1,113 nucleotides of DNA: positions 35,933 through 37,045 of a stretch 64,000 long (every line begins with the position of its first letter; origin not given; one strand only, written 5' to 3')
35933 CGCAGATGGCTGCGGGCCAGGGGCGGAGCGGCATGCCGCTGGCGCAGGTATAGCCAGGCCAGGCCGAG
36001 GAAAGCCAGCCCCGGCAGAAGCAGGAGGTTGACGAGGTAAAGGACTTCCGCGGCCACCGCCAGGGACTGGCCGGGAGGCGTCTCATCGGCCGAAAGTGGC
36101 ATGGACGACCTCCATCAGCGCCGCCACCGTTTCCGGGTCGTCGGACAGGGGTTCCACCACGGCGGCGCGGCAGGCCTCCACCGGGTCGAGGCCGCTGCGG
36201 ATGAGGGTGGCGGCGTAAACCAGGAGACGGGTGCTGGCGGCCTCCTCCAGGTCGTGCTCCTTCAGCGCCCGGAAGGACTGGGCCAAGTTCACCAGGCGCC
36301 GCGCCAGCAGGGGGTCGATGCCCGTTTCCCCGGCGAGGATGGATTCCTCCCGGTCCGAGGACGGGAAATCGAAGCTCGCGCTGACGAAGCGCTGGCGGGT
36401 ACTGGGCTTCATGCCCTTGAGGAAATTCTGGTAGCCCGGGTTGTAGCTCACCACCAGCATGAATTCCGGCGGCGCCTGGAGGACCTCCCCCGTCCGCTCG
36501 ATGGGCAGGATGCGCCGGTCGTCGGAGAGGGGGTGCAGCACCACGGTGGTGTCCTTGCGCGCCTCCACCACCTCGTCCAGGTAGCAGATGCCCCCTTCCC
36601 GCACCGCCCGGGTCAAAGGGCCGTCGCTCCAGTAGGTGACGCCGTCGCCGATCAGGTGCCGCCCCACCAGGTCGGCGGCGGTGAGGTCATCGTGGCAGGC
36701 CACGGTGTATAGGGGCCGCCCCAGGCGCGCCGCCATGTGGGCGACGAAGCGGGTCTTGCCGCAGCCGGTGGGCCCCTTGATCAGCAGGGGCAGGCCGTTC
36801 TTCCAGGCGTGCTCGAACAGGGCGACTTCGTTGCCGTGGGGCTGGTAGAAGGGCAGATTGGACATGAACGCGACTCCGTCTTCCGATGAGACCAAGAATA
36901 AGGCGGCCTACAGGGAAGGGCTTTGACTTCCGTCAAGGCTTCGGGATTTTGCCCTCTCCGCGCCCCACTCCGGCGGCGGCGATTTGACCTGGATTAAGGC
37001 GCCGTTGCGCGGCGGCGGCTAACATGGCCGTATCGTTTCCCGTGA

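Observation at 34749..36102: A CcoG/NapH-like membrane polyferredoxin and a 4-TM protein are translationally coupled between norQ and norD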

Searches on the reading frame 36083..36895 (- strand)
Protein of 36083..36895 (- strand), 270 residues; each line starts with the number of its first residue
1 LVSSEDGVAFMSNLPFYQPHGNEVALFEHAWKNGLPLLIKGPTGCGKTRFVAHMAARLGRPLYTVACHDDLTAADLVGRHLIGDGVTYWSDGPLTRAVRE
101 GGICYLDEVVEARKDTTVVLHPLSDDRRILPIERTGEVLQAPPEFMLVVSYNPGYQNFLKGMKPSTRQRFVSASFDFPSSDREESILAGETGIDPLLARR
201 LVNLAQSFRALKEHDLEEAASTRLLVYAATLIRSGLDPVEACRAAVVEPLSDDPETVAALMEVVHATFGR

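Call 3: search_protein_families(library=pfam, proteins=[window:36083-36895:-], max_evalue=0.01)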
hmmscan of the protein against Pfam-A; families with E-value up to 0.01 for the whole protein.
window:36083-36895:- (270 aa): 9 families
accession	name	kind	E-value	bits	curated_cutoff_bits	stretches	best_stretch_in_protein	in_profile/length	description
PF07728.20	AAA_5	-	1.9e-37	128.8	22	1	36-170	1-139/139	AAA domain (dynein-related subfamily)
PF08406.16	CbbQ_C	-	1e-32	112.6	20.6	1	183-266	1-84/85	CbbQ/NirQ/NorQ C-terminal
PF01078.27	Mg_chelatase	-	3.8e-06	26.9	20.3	1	80-155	89-160/207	Magnesium chelatase, subunit ChlI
PF13191.12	AAA_16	-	0.00086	20.3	32.6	1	35-85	25-82/167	AAA ATPase domain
PF12774.13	AAA_6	-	0.0039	16.7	25.2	1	38-74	36-72/327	Hydrolytic ATP binding site of dynein motor region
PF00158.32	Sigma54_activat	-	0.0043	17.2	20.2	1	27-129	15-122/168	Sigma-54 interaction domain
PF00004.35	AAA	-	0.0045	17.9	21.2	1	37-71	1-35/131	ATPase family associated with various cellular activities (AAA)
PF07726.17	AAA_3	-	0.0049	17.2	27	1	37-153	2-112/131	ATPase family associated with various cellular activities (AAA)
PF13401.12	AAA_22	-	0.0074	17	27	0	36-77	7-51/130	AAA domain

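Call 4: search_protein_families(library=ncbifam, proteins=[window:36083-36895:-], max_evalue=0.01)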
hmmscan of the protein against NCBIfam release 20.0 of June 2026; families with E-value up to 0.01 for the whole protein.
window:36083-36895:- (270 aa): 8 families
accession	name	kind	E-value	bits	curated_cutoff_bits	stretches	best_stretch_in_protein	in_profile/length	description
TIGR02640.1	gas_vesic_GvpN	equivalog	4.3e-20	72.3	266.8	2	32-79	19-66/262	gas vesicle protein GvpN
NF047784.1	MadB_ATPase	equivalog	1.1e-06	28.1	475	1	34-72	33-71/298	MadB family AAA-type ATPase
NF042959.1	IteA_antiphage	equivalog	5.9e-05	22.4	510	1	33-68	124-159/367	anti-phage ATPase IteA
TIGR01650.1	PD_CobS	equivalog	0.00011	21.4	558.55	1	38-151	68-185/327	cobaltochelatase subunit CobS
NF003745.1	PRK05342.1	equivalog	0.0027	16.7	359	1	37-110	112-184/418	ATP-dependent Clp protease ATP-binding subunit ClpX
TIGR00368.1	TIGR00368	hypoth_equivalog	0.003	16.2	362.4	0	100-160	295-354/499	YifB family Mg chelatase-like AAA ATPase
TIGR00382.1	clpX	equivalog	0.0048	15.9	370.75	0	38-110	121-192/414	ATP-dependent protease ATP-binding subunit ClpX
NF005655.0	PRK07429.1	subfamily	0.0065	15.6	236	0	39-81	13-55/326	phosphoribulokinase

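Call 55: search_solved_structures(query=window:36083-36895:-, max_evalue=1e-10, show_alignments=1)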
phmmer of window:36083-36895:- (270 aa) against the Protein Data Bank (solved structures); distinct sequences matched with E-value up to 1e-10: 9.
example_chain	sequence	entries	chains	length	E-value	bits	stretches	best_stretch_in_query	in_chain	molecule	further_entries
9qh4_A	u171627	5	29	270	9.1e-110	369.6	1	13-269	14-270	Protein NorQ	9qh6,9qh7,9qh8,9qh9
9qhd_A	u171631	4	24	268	5e-108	363.9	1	12-269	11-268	Nitric oxide reductase NorQ protein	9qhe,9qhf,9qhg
6l1q_C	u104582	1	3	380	1.7e-95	322.9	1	12-268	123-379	CbbQ protein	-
5c3c_A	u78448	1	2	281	9.1e-87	294.2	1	14-265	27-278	CbbQ/NirQ/NorQ domain protein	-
6i27_A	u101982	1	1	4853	1.2e-58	202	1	34-206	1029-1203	Midasin,Midasin,Midasin,Midasin,Midasin,Midasin,Midasin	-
6i26_A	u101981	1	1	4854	1.2e-58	202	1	34-206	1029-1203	Midasin,Midasin,Midasin,Midasin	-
6hyp_A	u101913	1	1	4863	1.3e-58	202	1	34-206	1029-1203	Midasin,Midasin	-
5jcs_s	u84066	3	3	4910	1.4e-58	201.9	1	34-206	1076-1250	Midasin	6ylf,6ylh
6or5_A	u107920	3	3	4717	2.4e-53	184.7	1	34-206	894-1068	Midasin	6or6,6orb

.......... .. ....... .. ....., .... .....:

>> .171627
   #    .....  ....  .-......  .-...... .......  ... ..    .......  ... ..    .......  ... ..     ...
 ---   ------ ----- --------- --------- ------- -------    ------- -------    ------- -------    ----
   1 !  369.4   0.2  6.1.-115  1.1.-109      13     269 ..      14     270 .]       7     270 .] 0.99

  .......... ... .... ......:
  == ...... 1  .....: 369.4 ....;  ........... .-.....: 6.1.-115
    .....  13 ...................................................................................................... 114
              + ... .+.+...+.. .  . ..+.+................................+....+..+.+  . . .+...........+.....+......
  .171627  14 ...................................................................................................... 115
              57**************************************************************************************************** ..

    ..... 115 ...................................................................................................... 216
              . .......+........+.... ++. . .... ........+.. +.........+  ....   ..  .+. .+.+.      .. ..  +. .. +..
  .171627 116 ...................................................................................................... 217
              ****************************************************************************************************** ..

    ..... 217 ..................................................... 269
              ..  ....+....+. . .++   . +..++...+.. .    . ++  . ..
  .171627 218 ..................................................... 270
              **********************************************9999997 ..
